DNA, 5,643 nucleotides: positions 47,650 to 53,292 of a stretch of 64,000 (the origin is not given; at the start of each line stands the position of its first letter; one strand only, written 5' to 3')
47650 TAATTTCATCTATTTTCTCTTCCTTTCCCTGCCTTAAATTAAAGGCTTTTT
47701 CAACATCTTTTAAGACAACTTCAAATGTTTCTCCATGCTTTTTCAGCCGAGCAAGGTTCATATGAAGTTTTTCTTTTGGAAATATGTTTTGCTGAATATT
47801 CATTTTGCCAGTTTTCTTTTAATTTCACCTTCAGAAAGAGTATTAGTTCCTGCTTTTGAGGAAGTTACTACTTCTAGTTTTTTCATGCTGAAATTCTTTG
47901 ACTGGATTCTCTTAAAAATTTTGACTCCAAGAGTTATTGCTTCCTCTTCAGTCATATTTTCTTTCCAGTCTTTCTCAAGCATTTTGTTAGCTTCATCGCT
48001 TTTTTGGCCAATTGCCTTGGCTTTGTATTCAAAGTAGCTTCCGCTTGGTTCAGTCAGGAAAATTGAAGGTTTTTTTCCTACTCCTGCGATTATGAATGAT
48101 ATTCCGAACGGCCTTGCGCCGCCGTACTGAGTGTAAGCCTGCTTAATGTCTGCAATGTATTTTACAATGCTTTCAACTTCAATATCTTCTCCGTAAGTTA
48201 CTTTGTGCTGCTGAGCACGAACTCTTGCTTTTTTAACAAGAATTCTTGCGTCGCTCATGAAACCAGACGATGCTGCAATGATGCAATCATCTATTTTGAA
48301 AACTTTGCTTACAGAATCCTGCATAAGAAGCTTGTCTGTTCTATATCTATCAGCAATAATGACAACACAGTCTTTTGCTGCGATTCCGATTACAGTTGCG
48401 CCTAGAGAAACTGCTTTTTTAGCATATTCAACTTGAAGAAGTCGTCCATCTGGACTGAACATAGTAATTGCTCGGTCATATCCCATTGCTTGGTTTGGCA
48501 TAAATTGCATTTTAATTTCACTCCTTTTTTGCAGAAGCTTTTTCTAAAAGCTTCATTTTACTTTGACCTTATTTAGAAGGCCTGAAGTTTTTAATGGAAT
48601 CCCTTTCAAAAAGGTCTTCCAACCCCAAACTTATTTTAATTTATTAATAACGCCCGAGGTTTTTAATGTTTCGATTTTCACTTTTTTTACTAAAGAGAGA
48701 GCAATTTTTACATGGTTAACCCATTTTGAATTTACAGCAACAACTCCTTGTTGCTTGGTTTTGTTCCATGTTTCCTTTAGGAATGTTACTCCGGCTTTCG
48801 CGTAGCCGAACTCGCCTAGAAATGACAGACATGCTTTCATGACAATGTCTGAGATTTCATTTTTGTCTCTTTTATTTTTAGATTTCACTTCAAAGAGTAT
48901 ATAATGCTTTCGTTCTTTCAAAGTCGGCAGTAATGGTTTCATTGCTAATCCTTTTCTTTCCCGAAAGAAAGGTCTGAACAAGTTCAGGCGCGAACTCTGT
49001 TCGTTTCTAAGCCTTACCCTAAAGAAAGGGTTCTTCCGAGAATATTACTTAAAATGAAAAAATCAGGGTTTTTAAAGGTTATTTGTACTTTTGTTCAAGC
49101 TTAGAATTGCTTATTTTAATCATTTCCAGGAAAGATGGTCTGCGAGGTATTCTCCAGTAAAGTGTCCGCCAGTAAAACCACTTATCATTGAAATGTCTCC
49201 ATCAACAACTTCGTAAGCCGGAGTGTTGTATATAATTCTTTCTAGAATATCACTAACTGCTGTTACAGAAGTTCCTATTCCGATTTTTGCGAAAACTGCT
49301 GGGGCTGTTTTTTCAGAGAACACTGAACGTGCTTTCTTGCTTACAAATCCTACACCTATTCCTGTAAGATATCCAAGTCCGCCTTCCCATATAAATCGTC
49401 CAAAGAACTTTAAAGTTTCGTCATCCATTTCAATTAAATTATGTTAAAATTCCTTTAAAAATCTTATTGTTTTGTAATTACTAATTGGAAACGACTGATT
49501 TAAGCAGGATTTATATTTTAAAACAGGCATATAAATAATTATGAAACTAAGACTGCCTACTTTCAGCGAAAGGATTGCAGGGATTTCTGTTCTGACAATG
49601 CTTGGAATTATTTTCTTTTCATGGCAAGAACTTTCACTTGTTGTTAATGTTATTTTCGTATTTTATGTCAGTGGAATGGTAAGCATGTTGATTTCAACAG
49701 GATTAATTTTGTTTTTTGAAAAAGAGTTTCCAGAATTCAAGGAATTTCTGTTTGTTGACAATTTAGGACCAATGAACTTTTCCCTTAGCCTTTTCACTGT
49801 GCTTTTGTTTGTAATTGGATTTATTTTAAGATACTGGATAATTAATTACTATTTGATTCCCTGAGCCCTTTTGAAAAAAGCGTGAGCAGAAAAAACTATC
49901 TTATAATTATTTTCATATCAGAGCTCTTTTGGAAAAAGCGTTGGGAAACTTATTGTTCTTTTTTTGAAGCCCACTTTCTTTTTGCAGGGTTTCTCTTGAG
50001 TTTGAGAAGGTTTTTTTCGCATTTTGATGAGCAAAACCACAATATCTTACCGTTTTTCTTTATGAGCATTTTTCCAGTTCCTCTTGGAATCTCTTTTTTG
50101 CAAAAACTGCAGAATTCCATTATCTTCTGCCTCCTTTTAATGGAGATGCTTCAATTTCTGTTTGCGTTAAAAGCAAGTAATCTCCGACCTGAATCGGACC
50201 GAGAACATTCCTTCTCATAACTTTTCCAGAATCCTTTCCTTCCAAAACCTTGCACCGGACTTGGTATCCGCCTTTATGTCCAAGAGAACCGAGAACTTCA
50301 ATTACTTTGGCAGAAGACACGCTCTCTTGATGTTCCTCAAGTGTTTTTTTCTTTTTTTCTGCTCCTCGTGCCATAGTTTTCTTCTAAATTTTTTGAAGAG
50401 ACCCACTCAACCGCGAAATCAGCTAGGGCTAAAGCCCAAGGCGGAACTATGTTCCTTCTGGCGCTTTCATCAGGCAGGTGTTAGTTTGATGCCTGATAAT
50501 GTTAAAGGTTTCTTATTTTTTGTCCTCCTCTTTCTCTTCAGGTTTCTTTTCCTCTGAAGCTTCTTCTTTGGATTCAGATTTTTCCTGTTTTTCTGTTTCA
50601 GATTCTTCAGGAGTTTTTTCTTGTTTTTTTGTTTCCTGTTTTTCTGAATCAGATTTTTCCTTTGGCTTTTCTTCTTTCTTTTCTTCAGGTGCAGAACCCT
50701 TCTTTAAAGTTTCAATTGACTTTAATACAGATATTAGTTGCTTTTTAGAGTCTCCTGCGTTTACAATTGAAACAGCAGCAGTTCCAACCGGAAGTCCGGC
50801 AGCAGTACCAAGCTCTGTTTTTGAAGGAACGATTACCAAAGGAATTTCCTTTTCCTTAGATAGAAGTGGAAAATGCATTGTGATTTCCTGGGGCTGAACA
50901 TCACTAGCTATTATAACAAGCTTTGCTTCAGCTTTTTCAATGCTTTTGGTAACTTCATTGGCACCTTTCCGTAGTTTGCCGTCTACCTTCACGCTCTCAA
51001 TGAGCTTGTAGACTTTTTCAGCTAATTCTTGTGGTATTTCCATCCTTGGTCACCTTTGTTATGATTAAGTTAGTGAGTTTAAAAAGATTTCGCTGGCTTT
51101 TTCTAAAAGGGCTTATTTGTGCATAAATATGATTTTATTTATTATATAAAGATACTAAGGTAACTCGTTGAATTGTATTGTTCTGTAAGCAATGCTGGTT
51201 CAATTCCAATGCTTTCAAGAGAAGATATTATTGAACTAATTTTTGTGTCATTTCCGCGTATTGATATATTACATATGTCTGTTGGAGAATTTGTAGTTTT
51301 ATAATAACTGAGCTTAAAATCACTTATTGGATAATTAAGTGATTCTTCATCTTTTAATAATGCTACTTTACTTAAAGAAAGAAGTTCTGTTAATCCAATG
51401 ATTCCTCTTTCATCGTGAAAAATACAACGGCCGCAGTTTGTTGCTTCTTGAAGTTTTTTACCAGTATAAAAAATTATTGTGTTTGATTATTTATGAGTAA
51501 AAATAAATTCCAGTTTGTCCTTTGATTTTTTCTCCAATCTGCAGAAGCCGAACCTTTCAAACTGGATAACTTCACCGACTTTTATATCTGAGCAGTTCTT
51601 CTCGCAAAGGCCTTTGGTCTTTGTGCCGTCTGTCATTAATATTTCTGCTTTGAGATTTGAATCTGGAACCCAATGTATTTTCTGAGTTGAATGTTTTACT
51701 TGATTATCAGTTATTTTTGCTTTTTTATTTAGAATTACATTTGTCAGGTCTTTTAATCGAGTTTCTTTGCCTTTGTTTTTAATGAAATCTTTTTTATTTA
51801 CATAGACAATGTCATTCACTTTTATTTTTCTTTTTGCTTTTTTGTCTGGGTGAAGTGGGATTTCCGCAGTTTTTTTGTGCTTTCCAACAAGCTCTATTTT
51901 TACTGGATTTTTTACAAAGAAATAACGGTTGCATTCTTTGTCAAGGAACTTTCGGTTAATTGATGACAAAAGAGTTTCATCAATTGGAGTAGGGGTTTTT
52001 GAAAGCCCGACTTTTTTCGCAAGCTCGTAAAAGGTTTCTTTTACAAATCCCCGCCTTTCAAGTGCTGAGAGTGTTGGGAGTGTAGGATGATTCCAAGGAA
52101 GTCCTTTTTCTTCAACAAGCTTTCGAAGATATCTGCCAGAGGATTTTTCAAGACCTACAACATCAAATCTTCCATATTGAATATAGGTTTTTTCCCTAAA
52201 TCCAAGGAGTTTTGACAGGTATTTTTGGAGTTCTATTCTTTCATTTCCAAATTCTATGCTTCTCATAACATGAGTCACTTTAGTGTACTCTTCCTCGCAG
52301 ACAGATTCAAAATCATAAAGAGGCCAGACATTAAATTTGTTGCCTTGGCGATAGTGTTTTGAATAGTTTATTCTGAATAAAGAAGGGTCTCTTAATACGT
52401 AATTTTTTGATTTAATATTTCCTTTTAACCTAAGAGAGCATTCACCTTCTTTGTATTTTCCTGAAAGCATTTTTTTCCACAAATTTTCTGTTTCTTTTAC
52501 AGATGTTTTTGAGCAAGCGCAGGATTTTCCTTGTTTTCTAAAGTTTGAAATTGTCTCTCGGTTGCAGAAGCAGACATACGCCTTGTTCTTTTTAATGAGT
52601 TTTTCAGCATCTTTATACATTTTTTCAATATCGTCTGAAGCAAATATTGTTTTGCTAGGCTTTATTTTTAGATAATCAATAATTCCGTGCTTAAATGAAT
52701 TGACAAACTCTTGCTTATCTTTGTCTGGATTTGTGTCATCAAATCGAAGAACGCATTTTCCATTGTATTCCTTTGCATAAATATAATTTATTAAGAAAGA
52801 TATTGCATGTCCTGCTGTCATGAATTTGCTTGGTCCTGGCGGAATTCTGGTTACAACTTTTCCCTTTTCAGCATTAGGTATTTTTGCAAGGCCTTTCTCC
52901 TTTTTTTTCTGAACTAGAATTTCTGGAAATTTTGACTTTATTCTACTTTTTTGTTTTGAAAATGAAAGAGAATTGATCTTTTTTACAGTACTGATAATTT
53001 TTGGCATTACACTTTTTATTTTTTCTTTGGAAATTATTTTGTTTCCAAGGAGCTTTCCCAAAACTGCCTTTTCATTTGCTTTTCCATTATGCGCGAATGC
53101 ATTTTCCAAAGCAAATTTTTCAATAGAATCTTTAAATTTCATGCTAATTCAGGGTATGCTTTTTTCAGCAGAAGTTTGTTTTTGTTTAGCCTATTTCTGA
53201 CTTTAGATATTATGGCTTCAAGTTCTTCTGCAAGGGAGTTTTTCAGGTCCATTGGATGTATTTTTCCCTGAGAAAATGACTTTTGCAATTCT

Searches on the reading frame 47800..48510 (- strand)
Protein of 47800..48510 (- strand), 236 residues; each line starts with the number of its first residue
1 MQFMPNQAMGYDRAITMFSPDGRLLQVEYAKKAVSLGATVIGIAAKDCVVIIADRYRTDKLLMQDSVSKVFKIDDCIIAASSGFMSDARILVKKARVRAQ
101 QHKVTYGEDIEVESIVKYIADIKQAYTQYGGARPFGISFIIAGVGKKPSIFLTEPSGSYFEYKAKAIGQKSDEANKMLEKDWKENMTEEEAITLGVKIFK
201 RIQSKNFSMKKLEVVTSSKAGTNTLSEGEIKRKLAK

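Call 119: search_protein_families(library=pfam, proteins=[window:47800-48510:-], max_evalue=0.00001)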
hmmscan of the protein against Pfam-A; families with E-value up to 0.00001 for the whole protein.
window:47800-48510:- (236 aa): 2 families
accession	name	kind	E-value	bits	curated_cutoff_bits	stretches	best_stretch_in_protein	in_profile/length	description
PF00227.31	Proteasome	-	5.4e-55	186.4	22.4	1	35-215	2-187/189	Proteasome subunit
PF10584.14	Proteasome_A_N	-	2e-13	50.2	27.7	1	11-33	1-23/23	Proteasome subunit A N-terminal signature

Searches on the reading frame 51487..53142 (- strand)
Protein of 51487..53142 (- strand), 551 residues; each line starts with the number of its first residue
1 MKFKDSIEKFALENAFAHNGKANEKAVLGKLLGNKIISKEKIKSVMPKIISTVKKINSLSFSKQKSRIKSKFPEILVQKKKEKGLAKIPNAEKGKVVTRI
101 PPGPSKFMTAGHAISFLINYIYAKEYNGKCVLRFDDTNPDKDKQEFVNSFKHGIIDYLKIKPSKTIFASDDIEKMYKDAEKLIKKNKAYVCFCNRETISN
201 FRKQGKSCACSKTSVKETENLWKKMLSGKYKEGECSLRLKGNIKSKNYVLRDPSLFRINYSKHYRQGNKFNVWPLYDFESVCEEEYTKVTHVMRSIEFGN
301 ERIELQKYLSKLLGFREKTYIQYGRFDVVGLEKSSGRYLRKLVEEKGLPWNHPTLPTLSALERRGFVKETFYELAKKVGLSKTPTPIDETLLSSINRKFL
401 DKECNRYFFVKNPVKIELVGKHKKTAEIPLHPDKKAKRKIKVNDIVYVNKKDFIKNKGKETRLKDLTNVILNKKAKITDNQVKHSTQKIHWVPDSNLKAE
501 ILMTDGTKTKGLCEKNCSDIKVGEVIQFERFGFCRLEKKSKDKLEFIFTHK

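Call 119: search_protein_families(library=pfam, proteins=[window:51487-53142:-], max_evalue=0.00001)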
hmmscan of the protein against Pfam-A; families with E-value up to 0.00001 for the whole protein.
window:51487-53142:- (551 aa): 3 families
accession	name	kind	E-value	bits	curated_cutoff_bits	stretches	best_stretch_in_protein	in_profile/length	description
PF00749.27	tRNA-synt_1c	-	6.2e-57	193.3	23.4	1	95-400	1-312/314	tRNA synthetases class I (E and Q), catalytic domain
PF03950.23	tRNA-synt_1c_C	-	3.9e-15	56.3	23.9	1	404-483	1-84/91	tRNA synthetases class I (E and Q), anti-codon binding domain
PF20974.2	tRNA-synt_1c_C2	-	2e-09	38.4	23.9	1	488-536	1-68/69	tRNA synthetases class I (E and Q), anti-codon binding domain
